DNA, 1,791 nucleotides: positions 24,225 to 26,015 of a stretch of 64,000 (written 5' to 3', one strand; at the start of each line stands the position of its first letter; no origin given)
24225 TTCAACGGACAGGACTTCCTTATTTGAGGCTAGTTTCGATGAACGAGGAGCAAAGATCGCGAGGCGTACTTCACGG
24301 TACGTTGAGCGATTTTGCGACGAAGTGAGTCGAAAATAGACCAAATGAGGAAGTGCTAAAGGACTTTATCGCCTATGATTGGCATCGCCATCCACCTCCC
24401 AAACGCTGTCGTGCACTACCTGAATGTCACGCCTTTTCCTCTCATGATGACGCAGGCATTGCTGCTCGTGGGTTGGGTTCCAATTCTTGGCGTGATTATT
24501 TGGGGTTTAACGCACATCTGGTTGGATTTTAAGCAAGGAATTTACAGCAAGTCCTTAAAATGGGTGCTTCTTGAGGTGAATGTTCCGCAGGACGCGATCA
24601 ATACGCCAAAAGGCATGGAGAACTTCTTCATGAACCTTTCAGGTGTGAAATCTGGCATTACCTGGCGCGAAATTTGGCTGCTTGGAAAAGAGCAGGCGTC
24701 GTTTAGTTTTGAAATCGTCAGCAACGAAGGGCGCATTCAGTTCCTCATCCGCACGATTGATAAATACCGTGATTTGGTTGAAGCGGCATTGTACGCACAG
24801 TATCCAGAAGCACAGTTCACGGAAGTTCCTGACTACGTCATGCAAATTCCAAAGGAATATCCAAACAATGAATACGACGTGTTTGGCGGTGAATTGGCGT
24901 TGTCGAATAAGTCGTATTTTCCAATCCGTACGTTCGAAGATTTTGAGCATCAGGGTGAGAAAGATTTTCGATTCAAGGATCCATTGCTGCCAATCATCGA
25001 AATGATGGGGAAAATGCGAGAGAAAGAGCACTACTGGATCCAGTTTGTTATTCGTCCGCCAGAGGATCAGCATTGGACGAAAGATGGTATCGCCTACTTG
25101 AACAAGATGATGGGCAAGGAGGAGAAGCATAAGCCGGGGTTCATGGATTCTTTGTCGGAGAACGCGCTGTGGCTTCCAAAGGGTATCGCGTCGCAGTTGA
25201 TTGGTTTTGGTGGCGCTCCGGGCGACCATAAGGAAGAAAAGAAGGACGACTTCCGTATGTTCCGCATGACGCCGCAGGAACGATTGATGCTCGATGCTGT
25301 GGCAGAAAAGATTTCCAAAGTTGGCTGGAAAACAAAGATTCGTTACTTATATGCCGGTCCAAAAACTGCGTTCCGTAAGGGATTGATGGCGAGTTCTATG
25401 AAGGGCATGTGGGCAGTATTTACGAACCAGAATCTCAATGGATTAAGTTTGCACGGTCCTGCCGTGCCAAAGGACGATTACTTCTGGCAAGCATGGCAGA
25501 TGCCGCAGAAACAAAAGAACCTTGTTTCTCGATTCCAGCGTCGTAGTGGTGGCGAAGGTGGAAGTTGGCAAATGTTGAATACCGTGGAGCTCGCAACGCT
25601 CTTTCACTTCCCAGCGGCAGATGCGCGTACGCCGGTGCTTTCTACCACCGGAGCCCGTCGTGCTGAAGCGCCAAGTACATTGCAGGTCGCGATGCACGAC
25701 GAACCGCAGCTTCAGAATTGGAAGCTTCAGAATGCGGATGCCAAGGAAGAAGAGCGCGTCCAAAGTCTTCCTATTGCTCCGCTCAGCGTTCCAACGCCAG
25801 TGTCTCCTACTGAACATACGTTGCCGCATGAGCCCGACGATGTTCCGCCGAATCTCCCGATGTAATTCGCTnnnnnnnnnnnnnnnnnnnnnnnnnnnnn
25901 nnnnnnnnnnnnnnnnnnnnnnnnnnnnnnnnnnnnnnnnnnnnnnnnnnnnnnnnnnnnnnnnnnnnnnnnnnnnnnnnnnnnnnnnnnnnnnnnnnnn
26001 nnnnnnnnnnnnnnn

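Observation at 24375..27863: Membrane protein plus soluble TraD/VirD4-like ATPase with a C-terminal zinc ribbon and poly-Pro/Lys tail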

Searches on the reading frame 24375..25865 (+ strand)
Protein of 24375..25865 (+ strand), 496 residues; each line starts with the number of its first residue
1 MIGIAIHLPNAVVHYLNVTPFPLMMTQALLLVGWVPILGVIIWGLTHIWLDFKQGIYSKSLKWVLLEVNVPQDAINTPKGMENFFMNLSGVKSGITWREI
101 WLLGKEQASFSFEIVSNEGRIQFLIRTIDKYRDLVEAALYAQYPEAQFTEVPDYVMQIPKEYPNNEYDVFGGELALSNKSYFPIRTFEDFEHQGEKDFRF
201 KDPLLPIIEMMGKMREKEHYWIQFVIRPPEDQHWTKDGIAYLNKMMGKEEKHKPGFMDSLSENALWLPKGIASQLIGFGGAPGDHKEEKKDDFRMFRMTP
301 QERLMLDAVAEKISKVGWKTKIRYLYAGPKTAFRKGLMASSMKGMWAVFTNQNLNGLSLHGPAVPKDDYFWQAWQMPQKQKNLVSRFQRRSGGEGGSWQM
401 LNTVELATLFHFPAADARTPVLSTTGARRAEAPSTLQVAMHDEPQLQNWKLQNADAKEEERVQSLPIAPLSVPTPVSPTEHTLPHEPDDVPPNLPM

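Call 3: search_protein_families(library=pfam, proteins=[window:24375-25865:+], max_evalue=0.1)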
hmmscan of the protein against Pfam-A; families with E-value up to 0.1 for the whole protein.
window:24375-25865:+ (496 aa): 0 families

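Call 4: search_protein_families(library=ncbifam, proteins=[window:24375-25865:+], max_evalue=0.1)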
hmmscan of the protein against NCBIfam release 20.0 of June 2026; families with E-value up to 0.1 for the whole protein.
window:24375-25865:+ (496 aa): 0 families

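Call 10: find_homologous_proteins(query=window:24375-25865:+)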
Query window:24375-25865:+ (496 aa): 909 proteins with E <= 0.001 among 6422 candidates; the best 120 are listed.
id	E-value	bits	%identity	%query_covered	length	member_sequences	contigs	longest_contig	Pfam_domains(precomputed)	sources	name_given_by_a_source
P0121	0.0e+0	1135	97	100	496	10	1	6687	PF26449.1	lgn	-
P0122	0.0e+0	1077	92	100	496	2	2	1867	PF26449.1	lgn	-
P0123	2.4e-294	995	84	100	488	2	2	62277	PF26449.1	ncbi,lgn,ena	-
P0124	1.9e-288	975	83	100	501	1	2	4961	PF26449.1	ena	-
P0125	1.4e-284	963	82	100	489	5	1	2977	PF26449.1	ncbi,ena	-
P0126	2.5e-281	952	82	100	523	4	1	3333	PF26449.1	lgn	-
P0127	3.2e-276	935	80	100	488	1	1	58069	PF26449.1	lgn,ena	-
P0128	1.1e-267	907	84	93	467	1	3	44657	PF26449.1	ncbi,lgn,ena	-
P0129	1.9e-250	850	73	100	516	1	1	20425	PF26449.1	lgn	-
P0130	2.9e-250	849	74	100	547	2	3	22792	PF26449.1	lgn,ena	-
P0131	3.0e-244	830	73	100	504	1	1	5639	PF26449.1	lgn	-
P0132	6.8e-243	825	73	100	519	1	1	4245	PF26449.1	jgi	jgi:hypothetical protein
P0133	5.1e-242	822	71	100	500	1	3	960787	PF26449.1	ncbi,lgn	-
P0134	3.1e-240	816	70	100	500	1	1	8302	PF26449.1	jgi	jgi:hypothetical protein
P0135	1.8e-238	811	69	100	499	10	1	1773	PF26449.1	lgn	-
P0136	6.3e-238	809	70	100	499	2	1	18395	PF26449.1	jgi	jgi:hypothetical protein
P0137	5.1e-237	806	69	100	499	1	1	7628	PF26449.1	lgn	-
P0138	9.0e-236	802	69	100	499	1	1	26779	PF26449.1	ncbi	-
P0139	6.3e-235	799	70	100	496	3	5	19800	PF26449.1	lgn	-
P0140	2.9e-234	797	69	100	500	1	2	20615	PF26449.1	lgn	-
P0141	1.2e-233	795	69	100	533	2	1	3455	PF26449.1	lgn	-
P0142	5.2e-233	793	69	100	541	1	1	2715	PF26449.1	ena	-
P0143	1.9e-228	778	68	100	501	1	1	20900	PF26449.1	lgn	-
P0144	7.1e-228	776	68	100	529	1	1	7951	PF26449.1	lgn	-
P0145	1.2e-227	775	67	100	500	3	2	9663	PF26449.1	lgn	-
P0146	4.6e-226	770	67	100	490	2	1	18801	PF26449.1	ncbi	-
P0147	2.0e-224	764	66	100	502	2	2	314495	PF26449.1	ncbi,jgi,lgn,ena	ncbi:MAG: hypothetical protein WCT28_02525 [Patescibacteria group bacterium]|jgi:hypothetical protei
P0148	4.1e-219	747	65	100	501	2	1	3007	PF26449.1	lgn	-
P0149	2.2e-216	738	64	100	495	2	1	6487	PF26449.1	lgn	-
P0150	2.5e-216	738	65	100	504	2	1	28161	PF26449.1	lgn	-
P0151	9.8e-214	729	64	100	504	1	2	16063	PF26449.1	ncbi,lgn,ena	-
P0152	1.1e-212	726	63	100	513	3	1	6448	PF26449.1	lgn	-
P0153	7.0e-212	723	64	100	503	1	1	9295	PF26449.1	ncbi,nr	ncbi:MAG: hypothetical protein NUV56_02010 [Candidatus Uhrbacteria bacterium]|nr:hypothetical protei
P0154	1.2e-194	666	69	83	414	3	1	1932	PF26449.1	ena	-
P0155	4.4e-193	661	58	99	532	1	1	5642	PF26449.1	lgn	-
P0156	5.6e-182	624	54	100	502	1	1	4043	PF26449.1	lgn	-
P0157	8.6e-180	617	55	100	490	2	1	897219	PF26449.1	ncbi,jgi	ncbi:MAG: hypothetical protein WC813_01445 [Patescibacteria group bacterium]|jgi:hypothetical protei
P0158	1.5e-179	616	53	100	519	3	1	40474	PF26449.1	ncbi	-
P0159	3.7e-179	615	56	100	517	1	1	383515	PF26449.1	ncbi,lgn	ncbi:MAG: hypothetical protein WAZ14_02825 [Patescibacteria group bacterium]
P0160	8.9e-179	614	52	100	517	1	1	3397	PF26449.1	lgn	-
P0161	4.2e-178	611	55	100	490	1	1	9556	PF26449.1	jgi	jgi:hypothetical protein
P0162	6.5e-178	611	56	97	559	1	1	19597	PF26449.1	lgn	-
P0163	5.7e-177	608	54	100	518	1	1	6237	PF26449.1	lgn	-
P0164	1.7e-176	606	55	100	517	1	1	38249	PF26449.1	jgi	jgi:hypothetical protein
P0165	5.3e-176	605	52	100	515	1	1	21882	PF26449.1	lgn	-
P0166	6.2e-176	604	53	100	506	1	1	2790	PF26449.1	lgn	-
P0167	6.9e-176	604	55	100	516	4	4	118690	PF26449.1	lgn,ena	-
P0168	9.3e-176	604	54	100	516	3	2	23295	PF26449.1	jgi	jgi:hypothetical protein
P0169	1.6e-175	603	54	100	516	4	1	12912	PF26449.1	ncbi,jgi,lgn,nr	ncbi:MAG: hypothetical protein QG626_868 [Patescibacteria group bacterium]|jgi:hypothetical protein|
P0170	2.8e-175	602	54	100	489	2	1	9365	PF26449.1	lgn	-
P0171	3.0e-175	602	55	97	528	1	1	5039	PF26449.1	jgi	jgi:hypothetical protein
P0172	3.7e-175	602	53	100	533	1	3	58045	PF26449.1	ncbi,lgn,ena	-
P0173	5.6e-175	601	54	99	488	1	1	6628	PF26449.1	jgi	jgi:hypothetical protein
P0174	9.8e-175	600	53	100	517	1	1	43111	PF26449.1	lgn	-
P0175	1.3e-174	600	53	100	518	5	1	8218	PF26449.1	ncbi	-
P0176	1.6e-174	600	52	100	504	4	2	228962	PF26449.1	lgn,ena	-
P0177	1.8e-174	599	55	100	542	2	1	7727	PF26449.1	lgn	-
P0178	2.0e-174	599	52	100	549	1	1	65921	PF26449.1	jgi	jgi:hypothetical protein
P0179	2.6e-174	599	53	100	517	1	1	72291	PF26449.1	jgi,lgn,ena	-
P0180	6.5e-174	598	53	100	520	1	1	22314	PF26449.1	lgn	-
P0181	8.4e-174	597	53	98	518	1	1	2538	PF26449.1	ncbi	-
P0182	1.1e-173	597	54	99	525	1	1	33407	PF26449.1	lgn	-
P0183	1.3e-173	597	54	100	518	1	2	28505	PF26449.1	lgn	-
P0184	7.5e-173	594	53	100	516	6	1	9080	PF26449.1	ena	-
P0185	1.1e-172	594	53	100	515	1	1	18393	PF26449.1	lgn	-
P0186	3.0e-172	592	52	100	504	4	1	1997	PF26449.1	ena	-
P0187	2.1e-171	589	53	100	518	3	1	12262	PF26449.1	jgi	jgi:hypothetical protein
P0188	2.3e-171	589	52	100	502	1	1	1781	PF26449.1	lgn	-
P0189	4.7e-171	588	53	100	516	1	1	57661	PF26449.1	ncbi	-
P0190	3.9e-170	585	59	89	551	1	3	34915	PF26449.1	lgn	-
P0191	5.6e-170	585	54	95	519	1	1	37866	PF26449.1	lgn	-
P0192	9.6e-170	584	52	100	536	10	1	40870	PF26449.1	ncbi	-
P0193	1.5e-169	583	53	100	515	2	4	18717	PF26449.1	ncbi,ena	-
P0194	1.6e-169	583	54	98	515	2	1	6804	PF26449.1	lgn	-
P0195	2.4e-169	583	54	94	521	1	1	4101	PF26449.1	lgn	-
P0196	3.5e-169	582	54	99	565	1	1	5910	PF26449.1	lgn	-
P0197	4.4e-168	578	53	99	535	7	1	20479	PF26449.1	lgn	-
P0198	5.2e-168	578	53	98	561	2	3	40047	PF26449.1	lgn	-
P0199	8.9e-168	577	54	99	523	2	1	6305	PF26449.1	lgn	-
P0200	4.3e-166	572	54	96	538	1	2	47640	PF26449.1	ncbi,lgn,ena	-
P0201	1.9e-165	570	52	99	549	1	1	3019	PF26449.1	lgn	-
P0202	4.5e-165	568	57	89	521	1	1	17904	PF26449.1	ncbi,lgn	-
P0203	5.2e-165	568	58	89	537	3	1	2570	PF26449.1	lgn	-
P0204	3.2e-164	566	52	100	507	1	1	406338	PF26449.1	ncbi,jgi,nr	ncbi:hypothetical protein KBC55_01290 [Patescibacteria group bacterium]|jgi:hypothetical protein|nr:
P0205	5.9e-164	565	50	100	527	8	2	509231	PF26449.1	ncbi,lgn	-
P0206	1.2e-163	564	57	89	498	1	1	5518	PF26449.1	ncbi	-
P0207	1.1e-162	561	52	100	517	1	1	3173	PF26449.1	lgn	-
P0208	3.5e-162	559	49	100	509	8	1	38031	PF26449.1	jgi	jgi:hypothetical protein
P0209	1.4e-161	557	53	91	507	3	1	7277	PF26449.1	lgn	-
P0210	2.8e-160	553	52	92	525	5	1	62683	PF26449.1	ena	-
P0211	8.5e-160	551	53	97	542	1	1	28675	PF26449.1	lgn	-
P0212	1.3e-158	547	52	97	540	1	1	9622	PF26449.1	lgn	-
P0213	2.4e-158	546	52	97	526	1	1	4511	PF26449.1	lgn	-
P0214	1.2e-157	544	54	92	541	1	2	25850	PF26449.1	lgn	-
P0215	4.2e-157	542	50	100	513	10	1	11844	PF26449.1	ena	-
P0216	4.9e-157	542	52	97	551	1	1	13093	PF26449.1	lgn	-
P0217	9.3e-157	541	52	95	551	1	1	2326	PF26449.1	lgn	-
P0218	1.1e-156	541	50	99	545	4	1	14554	PF26449.1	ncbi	-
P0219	3.1e-156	539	51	97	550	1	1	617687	PF26449.1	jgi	jgi:hypothetical protein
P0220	4.0e-156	539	52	100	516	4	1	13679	PF26449.1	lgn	-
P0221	1.2e-155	537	52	97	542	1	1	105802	PF26449.1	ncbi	ncbi:MAG: hypothetical protein ABIA47_00520 [bacterium]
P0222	1.3e-155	537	52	96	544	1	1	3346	PF26449.1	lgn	-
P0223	4.0e-155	536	53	95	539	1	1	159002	PF26449.1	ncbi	-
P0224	9.3e-154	531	51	96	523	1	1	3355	PF26449.1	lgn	-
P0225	1.0e-153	531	50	100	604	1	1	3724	PF26449.1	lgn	-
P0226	1.8e-153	530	51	97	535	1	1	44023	PF26449.1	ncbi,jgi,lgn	ncbi:MAG: hypothetical protein WC730_02355 [Patescibacteria group bacterium]|jgi:hypothetical protei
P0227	1.3e-152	527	51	95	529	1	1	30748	PF26449.1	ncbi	-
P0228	1.4e-152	527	51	96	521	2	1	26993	PF26449.1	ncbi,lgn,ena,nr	ncbi:hypothetical protein KJ758_01215 [Patescibacteria group bacterium]|nr:hypothetical protein [Pat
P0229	5.8e-152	525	51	99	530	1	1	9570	PF26449.1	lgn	-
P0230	9.7e-152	524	51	95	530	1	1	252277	PF26449.1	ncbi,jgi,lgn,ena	ncbi:MAG: hypothetical protein WCT24_01385 [Patescibacteria group bacterium]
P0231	3.0e-151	523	52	96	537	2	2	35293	PF26449.1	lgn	-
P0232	4.2e-151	522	49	99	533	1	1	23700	PF26449.1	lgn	-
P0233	5.3e-151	522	50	98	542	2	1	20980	PF26449.1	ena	-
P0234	9.5e-151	521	48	95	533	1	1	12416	PF26449.1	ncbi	ncbi:MAG: hypothetical protein ABH846_02200 [Patescibacteria group bacterium]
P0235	3.0e-150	520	52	96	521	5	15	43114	PF26449.1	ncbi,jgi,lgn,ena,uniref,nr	ncbi:hypothetical protein COY25_03075 [Candidatus Uhrbacteria bacterium CG_4_10_14_0_2_um_filter_41_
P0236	3.8e-150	519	51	95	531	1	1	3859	PF26449.1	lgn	-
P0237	5.0e-150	519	51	96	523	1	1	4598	PF26449.1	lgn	-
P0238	7.2e-150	518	51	93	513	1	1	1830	PF26449.1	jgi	-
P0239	1.2e-149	518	50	97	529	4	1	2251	PF26449.1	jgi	-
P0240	1.3e-149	517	52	94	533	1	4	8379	PF26449.1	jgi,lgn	-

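Call 24: find_related_loci(query=A1, collection=genome_contigs, flank=6000)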
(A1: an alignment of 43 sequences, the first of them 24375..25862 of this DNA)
Query A1 (496 aa) in genome_contigs; peptide patterns used: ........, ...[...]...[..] (x = any residue, [..] = any of these).
133 stretches matched a pattern; 96 encode a relative of the query (tblastn E <= 1e-3); the best 80 are kept; 79 distinct loci.
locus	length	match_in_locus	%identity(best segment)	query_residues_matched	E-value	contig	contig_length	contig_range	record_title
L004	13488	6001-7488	96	1-496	0e+0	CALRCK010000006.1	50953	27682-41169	MAG: Candidatus Uhrbacteria bacterium isolate Ike-50m-33 genome assembly, contig: Ike-50-c303, whole genome shotgun sequ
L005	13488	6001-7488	89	1-496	0e+0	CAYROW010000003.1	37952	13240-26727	MAG TPA_asm: uncultured Gammaproteobacteria bacterium isolate SRP192515_co2_1 genome assembly, contig: NODE_749_length_3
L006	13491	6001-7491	89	1-496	0e+0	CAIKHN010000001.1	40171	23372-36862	Candidatus Uhrbacteria bacterium isolate LJ-3-15m_bin-0684 genome assembly, contig: bin-0684:01/40, whole genome shotgun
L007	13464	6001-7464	84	1-496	0e+0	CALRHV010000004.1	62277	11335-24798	MAG: Candidatus Uhrbacteria bacterium isolate TrH-25oct19-208 genome assembly, contig: TrH-25oct19-C658, whole genome sh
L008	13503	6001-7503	84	1-496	0e+0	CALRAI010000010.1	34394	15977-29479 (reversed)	MAG: Candidatus Uhrbacteria bacterium isolate MaH-04nov19-6 genome assembly, contig: MaH-04nov19-C2905, whole genome sho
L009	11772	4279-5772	82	1-496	0e+0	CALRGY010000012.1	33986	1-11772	MAG: Candidatus Uhrbacteria bacterium isolate TrH-25oct19-103 genome assembly, contig: TrH-25oct19-C2176, whole genome s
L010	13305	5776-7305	68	1-496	0e+0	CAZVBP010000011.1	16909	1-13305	MAG TPA_asm: uncultured Gammaproteobacteria bacterium isolate SRP278252_co2_354 genome assembly, contig: NODE_7045_lengt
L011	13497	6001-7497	69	1-496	0e+0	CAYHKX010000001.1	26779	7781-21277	MAG TPA_asm: uncultured Gammaproteobacteria bacterium isolate ERP119705_co13_645 genome assembly, contig: NODE_2193_leng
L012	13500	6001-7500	68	1-496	0e+0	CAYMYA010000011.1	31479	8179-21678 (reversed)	MAG TPA_asm: uncultured Gammaproteobacteria bacterium isolate SRP192515_co2_178 genome assembly, contig: NODE_1030_lengt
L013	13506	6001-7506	66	1-496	0e+0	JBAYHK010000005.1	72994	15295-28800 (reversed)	MAG: Patescibacteria group bacterium isolate SO_2016_GW1_148 scaffold00802_OW334_2016, whole genome shotgun sequence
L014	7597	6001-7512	64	1-496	0e+0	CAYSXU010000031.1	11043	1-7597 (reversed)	MAG TPA_asm: uncultured Gammaproteobacteria bacterium isolate SRP062349_co5_332 genome assembly, contig: NODE_2587_lengt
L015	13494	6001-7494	56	1-494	0e+0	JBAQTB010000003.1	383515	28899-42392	MAG: Patescibacteria group bacterium isolate MFD03292_ilm_asm_bin19 k127_108207, whole genome shotgun sequence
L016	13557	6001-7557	53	1-496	0e+0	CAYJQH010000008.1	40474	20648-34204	MAG TPA_asm: uncultured Gammaproteobacteria bacterium isolate ERP125453_co1_14 genome assembly, contig: NODE_745_length_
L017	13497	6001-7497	53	1-496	9e-178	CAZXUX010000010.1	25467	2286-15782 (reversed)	MAG TPA_asm: uncultured Gammaproteobacteria bacterium isolate SRP342105_co1_333 genome assembly, contig: NODE_2542_lengt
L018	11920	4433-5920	53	1-496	2e-175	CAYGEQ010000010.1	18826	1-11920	MAG TPA_asm: uncultured Gammaproteobacteria bacterium isolate ERP113451_co1_208 genome assembly, contig: NODE_3399_lengt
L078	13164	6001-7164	32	48-438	3e-52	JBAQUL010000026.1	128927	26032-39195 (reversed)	MAG: Candidatus Moraniibacteriota bacterium isolate MFD12006_ilm_asm_bin13 k127_120452, whole genome shotgun sequence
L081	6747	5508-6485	29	77-436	8e-32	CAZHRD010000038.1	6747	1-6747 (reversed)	MAG TPA_asm: uncultured Candidatus Saccharibacteria bacterium isolate binchicken_co129_933 genome assembly, contig: NODE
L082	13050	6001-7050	26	36-448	9e-28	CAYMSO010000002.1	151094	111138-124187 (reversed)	MAG TPA_asm: uncultured Candidatus Saccharibacteria bacterium isolate binchicken_co130_46 genome assembly, contig: NODE_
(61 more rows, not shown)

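Call 26: predict_structure(alignment_id=A1)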
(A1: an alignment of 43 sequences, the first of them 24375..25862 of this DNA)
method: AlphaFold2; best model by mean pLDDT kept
length: 496 residues; sequences in the alignment: 43
mean_pLDDT: 74.1   pTM: 0.65
mean pLDDT of the five models: 74.1, 71.8, 71.3, 71.0, 69.6
residues with pLDDT >= 90: 96; 70-90: 246; 50-70: 55; < 50: 99
segments of 3 or more residues with pLDDT < 50: 1-3, 192-196, 252-255, 276-289, 417-446, 448-450, 465-496
pLDDT, mean of each block of 10 residues (from residue 1): 59 82 81 85 86 84 91 73 89 78 83 92 93 91 89 89 89 89 86 52 84 90 91 86 75 49 48 44 41 67 87 91 92 85 86 85 80 85 89 80 92 60 37 39 46 58 51 38 38 37
secondary structure, 60 per line:
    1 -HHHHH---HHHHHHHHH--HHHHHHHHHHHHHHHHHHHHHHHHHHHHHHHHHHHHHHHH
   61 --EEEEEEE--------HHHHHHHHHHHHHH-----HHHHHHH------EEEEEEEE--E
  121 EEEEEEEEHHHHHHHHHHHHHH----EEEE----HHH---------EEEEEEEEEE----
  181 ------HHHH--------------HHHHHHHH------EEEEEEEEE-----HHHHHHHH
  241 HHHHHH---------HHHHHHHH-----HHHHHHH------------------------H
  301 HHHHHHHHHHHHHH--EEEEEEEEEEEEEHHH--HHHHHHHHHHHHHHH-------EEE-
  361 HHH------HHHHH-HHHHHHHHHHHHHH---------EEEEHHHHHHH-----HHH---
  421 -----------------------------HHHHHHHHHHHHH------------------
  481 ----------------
elements in order: H2-6 H10-18 H21-60 E63-69 H78-91 H97-103 E110-117 E120-128 H129-142 E147-150 E167-176 H187-190 H205-212 E219-227 H233-246 H256-263 H269-275 H300-314 E317-329 H335-349 E357-359 H370-374 H376-389 E399-402 H403-409 H450-462

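Call 40: search_solved_structures(query=A1, max_evalue=10, show_alignments=2)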
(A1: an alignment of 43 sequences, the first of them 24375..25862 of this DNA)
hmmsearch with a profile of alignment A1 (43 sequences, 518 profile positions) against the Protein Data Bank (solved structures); distinct sequences matched with E-value up to 10: 2.
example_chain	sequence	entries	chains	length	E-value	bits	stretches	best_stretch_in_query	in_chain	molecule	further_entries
6elz_p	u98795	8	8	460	1.4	11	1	294-333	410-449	Ribosome biogenesis protein YTM1 | YTM1 isoform 1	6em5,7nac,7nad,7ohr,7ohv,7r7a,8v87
7r72_p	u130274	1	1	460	1.4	10.9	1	294-333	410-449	Ribosome biogenesis protein YTM1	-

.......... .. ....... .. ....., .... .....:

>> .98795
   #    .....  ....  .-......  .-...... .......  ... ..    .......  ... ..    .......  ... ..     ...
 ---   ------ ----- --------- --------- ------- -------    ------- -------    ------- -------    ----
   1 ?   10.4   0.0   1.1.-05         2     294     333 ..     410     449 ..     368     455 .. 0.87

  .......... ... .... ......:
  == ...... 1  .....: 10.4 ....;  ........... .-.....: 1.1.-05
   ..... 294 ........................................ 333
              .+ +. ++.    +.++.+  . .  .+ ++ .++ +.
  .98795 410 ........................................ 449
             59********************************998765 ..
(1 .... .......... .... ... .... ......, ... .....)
